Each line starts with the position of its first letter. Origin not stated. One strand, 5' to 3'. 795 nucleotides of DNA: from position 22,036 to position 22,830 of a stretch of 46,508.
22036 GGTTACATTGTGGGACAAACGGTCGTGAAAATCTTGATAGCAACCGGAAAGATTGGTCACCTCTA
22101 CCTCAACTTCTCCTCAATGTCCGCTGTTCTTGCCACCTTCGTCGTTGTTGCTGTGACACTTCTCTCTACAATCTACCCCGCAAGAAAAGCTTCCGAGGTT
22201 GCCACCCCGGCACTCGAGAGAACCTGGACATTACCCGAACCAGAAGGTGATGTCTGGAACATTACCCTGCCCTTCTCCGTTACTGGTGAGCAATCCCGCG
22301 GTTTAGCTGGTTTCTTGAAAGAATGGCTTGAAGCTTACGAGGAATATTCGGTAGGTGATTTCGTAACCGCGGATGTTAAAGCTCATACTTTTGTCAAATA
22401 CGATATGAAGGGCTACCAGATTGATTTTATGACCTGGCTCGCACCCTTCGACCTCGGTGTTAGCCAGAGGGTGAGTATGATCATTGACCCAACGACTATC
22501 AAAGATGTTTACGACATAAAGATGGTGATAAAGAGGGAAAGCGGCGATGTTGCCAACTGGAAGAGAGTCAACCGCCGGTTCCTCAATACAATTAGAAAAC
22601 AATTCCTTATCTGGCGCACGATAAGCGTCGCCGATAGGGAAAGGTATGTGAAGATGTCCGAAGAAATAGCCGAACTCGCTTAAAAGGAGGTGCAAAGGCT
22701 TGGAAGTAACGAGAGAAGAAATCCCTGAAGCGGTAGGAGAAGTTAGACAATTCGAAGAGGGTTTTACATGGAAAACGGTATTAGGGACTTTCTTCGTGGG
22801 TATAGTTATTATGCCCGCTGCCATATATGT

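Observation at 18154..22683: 1509-aa fusion of a secreted M28-like peptidase/PA ectodomain to an FtsX/MacB-type permease, with no ABC ATPase nearby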

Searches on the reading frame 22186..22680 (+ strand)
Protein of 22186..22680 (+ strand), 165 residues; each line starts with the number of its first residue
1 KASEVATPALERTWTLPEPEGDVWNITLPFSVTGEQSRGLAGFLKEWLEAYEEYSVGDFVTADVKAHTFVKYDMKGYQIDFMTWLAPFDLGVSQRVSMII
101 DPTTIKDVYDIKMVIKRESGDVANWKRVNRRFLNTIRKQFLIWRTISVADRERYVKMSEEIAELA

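Call 80: search_protein_representatives(protein=window:22207-22680:+)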
Query: 158 residues. Proteins with E-value up to 0.001 (for the whole library): 1458; up to 1e-10: 1096; up to 1e-30: 64. The best 150 are listed.
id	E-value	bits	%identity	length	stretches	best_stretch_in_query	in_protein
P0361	2.4e-59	215.8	59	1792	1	1-154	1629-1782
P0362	6.0e-57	208.0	60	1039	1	1-149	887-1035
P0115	2.1e-55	203.0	59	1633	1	1-155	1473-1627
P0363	2.8e-55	202.6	59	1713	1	1-152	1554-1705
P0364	7.7e-55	201.1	58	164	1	3-153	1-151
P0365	1.7e-50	187.0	58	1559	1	1-156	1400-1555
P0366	6.6e-50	185.1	56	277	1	1-149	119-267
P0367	1.1e-49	184.4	52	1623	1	1-152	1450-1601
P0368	2.9e-49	183.0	54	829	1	1-153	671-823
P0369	7.3e-49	181.7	51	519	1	1-152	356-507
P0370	5.2e-48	179.0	52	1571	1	1-150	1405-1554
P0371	1.3e-45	171.2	53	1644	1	1-150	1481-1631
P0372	9.0e-44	165.2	53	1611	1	1-154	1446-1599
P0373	1.2e-43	164.7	51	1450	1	1-149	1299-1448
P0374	2.0e-39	151.1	45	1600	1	1-157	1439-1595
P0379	2.9e-38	147.3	46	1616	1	1-154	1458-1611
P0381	4.1e-38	146.8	45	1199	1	1-156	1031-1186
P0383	1.1e-36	142.2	49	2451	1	1-147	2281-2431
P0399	1.9e-33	131.7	42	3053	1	1-154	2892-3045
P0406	4.0e-32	127.3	44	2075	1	1-151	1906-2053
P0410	5.0e-32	127.0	40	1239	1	1-154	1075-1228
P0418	2.1e-31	125.0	40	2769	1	1-156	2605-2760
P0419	3.1e-31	124.4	40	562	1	1-153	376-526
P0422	7.2e-31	123.3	43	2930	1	1-149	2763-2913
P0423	9.7e-31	122.8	47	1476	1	6-140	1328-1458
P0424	1.8e-30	122.0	42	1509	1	2-150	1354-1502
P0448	3.7e-28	114.5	37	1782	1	1-150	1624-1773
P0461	2.1e-27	112.0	39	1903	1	1-148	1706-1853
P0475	7.2e-27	110.3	42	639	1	1-148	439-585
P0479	8.9e-27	110.0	37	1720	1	1-152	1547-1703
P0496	5.1e-26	107.5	38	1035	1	4-147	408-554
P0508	1.8e-25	105.7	43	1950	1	1-152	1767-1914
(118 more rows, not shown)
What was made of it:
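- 22207..22680 (+): Residues 1352-1509: cytoplasmic C-terminal domain with a beta-alpha-beta4-alpha2 helix-grip (Bet v 1/START/AHSA1-like) fold. It is the hallmark domain of the family. 1458 cluster representatives, almost always at the C-terminus of proteins of 1450-3053 aa (call 80).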

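Call 81: search_protein_families(library=pfam, proteins=[P0383, P0399, P0496, P0410, P0381], max_evalue=0.001)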
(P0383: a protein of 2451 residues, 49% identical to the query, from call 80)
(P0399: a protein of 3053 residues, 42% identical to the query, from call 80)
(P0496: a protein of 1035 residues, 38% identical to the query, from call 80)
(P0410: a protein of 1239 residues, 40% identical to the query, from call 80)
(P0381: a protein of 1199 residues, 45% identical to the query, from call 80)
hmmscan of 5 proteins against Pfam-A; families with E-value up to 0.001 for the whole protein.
P0383 (2451 aa): 5 families
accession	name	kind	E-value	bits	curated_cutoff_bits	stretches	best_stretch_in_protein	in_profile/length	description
PF01476.26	LysM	-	4.5e-16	58.9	20.9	1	158-182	1-25/43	LysM domain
PF02687.27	FtsX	-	3.5e-12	46.9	25.5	1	2167-2278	5-118/120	FtsX-like permease C-terminal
PF04389.22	Peptidase_M28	-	2.9e-07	30.8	21.3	1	510-593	1-78/193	Peptidase family M28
PF12704.14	MacB_PCD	-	3e-06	28.1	27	1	1854-2039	1-158/207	MacB-like periplasmic core domain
PF22310.2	NMB0315_dom_I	-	8.2e-05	23.3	27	0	439-497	7-65/83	NMB0315-like, domain I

P0399 (3053 aa): 3 families
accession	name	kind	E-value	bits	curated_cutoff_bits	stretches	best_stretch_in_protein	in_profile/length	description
PF13205.12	Big_5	-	2.8e-25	89.5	23.6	1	1069-1167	3-97/105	Bacterial Ig-like domain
PF02687.27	FtsX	-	1.3e-13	51.5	25.5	1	2780-2889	7-118/120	FtsX-like permease C-terminal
PF04389.22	Peptidase_M28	-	2.3e-08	34.4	21.3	1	1486-1558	11-81/193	Peptidase family M28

P0496 (1035 aa): 2 families
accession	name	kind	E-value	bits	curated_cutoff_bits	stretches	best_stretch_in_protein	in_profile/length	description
PF20581.3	DUF6785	-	1.8e-112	376.9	25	1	594-1034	2-437/498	Family of unknown function (DUF6785)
PF02687.27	FtsX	-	1.8e-12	47.8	25.5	1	291-398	5-114/120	FtsX-like permease C-terminal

P0410 (1239 aa): 1 family
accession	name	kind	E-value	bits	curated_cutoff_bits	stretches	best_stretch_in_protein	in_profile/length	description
PF02687.27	FtsX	-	2e-13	50.9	25.5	1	965-1070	7-116/120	FtsX-like permease C-terminal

P0381 (1199 aa): 1 family
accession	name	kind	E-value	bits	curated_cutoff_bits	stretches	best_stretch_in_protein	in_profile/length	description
PF02687.27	FtsX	-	1.7e-14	54.3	25.5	1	916-1028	8-118/120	FtsX-like permease C-terminal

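Call 82: search_protein_families(library=pfam, proteins=[P0418, P0422, P0406, P0461], max_evalue=0.001)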
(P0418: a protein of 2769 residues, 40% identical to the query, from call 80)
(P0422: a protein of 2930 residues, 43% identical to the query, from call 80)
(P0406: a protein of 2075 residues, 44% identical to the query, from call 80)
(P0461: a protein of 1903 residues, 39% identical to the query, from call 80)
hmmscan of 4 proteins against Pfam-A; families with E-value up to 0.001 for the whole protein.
P0418 (2769 aa): 3 families
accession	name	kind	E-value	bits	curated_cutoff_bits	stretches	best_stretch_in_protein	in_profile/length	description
PF13205.12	Big_5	-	3.7e-25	89.1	23.6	0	927-1012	20-101/105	Bacterial Ig-like domain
PF02687.27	FtsX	-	1.4e-11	44.9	25.5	1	2492-2600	6-116/120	FtsX-like permease C-terminal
PF04389.22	Peptidase_M28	-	3.1e-08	34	21.3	1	1331-1548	12-189/193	Peptidase family M28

P0422 (2930 aa): 4 families
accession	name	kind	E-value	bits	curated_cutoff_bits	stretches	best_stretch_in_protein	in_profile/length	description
PF02687.27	FtsX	-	2.3e-14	53.9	25.5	1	2649-2759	5-117/120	FtsX-like permease C-terminal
PF13205.12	Big_5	-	4.1e-14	53.6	23.6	0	300-398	1-94/105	Bacterial Ig-like domain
PF04389.22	Peptidase_M28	-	5.4e-09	36.5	21.3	1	1445-1515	12-80/193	Peptidase family M28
PF05234.16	UAF_Rrn10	-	0.00047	20.8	20.8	0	273-326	7-61/122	UAF complex subunit Rrn10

P0406 (2075 aa): 1 family
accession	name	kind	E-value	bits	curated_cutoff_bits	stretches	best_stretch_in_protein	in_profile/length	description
PF02687.27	FtsX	-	5.1e-14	52.8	25.5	1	1795-1904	8-119/120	FtsX-like permease C-terminal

P0461 (1903 aa): 2 families
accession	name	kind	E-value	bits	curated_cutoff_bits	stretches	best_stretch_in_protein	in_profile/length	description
PF02687.27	FtsX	-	2.2e-14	54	25.5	1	1591-1704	4-119/120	FtsX-like permease C-terminal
PF04389.22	Peptidase_M28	-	5.6e-05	23.4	21.3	1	285-371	1-82/193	Peptidase family M28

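Call 83: list_cluster_members(proteins=[P0383, P0399, P0418, P0422, P0496, P0406, P0461, P0410, P0448, P0479])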
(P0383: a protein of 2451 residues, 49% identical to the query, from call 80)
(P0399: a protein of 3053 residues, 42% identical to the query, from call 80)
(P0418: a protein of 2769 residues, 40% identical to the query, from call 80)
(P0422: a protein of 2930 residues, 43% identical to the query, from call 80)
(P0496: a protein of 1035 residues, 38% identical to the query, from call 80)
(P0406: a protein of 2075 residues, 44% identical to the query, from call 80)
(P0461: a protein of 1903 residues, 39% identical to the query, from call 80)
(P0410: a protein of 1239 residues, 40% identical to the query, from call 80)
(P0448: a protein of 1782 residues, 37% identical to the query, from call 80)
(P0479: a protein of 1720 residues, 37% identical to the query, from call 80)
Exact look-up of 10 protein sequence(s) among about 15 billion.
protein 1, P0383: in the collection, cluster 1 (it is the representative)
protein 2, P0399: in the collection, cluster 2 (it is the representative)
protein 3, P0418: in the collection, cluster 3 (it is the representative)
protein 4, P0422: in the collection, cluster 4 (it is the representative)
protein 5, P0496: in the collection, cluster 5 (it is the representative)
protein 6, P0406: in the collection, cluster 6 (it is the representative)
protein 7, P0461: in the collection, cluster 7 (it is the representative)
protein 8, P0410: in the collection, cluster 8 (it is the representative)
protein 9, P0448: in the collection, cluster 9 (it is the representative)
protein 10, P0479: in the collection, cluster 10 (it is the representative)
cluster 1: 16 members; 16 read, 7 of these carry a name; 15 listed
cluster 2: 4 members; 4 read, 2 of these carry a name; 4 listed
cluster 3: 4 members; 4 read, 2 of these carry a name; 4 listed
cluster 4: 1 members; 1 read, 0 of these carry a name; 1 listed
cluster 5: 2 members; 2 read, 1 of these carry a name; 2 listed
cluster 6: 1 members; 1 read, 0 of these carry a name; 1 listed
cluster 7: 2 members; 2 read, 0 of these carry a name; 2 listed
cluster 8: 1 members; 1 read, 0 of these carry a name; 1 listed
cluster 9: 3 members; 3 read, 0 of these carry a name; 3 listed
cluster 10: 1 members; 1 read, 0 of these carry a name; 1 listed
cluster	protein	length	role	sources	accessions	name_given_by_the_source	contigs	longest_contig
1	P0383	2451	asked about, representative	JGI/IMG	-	ABC-type antimicrobial peptide transport system permease subunit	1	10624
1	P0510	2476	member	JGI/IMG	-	LysM repeat protein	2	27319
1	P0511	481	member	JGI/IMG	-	hypothetical protein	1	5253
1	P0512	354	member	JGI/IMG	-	hypothetical protein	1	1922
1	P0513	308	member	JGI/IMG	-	hypothetical protein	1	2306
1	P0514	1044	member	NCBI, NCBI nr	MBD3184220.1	FtsX-like permease family protein [Candidatus Poribacteria bacterium]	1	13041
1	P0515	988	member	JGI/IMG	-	hypothetical protein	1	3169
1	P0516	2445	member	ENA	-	-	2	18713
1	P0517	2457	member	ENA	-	-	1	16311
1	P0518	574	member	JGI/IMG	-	-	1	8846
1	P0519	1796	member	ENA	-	-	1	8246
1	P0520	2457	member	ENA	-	-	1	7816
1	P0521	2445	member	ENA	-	-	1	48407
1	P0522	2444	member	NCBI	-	-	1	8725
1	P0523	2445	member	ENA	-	-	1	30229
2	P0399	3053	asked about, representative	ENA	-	-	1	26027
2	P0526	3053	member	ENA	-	-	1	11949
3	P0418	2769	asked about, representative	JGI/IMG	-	-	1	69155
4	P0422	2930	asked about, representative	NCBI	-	-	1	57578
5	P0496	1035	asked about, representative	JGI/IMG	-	hypothetical protein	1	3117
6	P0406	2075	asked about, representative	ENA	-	-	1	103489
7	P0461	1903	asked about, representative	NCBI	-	-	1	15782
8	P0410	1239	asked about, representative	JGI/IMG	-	-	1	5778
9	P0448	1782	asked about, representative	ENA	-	-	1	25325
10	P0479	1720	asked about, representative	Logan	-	-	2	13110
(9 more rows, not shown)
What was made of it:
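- A Poribacteria variant carries LysM repeats and an NMB0315 (M23 peptidase) domain I in front of the M28 head (calls 81, 83).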

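Call 110: search_protein_families(library=padloc, proteins=[window:22186-22680:+, P0461, P0508, P0475, P0419, P0496], max_evalue=0.001)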
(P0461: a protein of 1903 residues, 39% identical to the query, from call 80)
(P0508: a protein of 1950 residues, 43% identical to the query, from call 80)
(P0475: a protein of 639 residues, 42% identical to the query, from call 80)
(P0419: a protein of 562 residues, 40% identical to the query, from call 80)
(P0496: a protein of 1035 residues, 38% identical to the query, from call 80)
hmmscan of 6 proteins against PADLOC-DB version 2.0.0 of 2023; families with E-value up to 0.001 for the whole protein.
window:22186-22680:+ (165 aa): 2 families
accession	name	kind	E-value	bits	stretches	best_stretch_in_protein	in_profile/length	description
PDLC01991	CARF_m8--CARF_LolE_TM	-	5.9e-09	32.6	1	1-147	546-683/810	-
PDLC01990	CARF_m8--CARF_Beta-galactosidase_LolE_TM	-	0.00078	14.8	1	1-145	1524-1662/1791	-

P0461 (1903 aa): 2 families
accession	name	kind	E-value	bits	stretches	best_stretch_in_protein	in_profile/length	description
PDLC01991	CARF_m8--CARF_LolE_TM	-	1.6e-51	173.4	2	1566-1751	416-600/810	-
PDLC01990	CARF_m8--CARF_Beta-galactosidase_LolE_TM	-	4.6e-18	62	1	1589-1749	1414-1575/1791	-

P0508 (1950 aa): 2 families
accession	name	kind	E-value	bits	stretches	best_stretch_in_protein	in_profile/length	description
PDLC01991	CARF_m8--CARF_LolE_TM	-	7e-49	164.7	3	1633-1811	424-599/810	-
PDLC01990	CARF_m8--CARF_Beta-galactosidase_LolE_TM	-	1.8e-18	63.4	1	1649-1817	1415-1582/1791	-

P0475 (639 aa): 2 families
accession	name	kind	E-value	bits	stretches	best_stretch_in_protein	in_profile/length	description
PDLC01991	CARF_m8--CARF_LolE_TM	-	5.1e-46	155.2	1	1-496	170-612/810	-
PDLC01990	CARF_m8--CARF_Beta-galactosidase_LolE_TM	-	2.9e-21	72.6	1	247-461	1340-1554/1791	-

P0419 (562 aa): 2 families
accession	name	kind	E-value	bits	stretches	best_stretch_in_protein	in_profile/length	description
PDLC01991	CARF_m8--CARF_LolE_TM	-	6.8e-41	138.2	1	182-420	362-599/810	-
PDLC01990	CARF_m8--CARF_Beta-galactosidase_LolE_TM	-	2.8e-21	72.6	1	187-421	1342-1575/1791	-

P0496 (1035 aa): 2 families
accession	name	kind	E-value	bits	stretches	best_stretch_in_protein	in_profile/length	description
PDLC01991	CARF_m8--CARF_LolE_TM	-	4e-39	132.4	2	283-453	434-603/810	-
PDLC01990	CARF_m8--CARF_Beta-galactosidase_LolE_TM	-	9.3e-17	57.6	1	284-440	1409-1567/1791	-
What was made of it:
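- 22207..22680 (+): Matches PADLOC PDLC01991 positions 546-683 (call 110).
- The C-terminal domain alone matches profile positions 546-683 (call 110).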
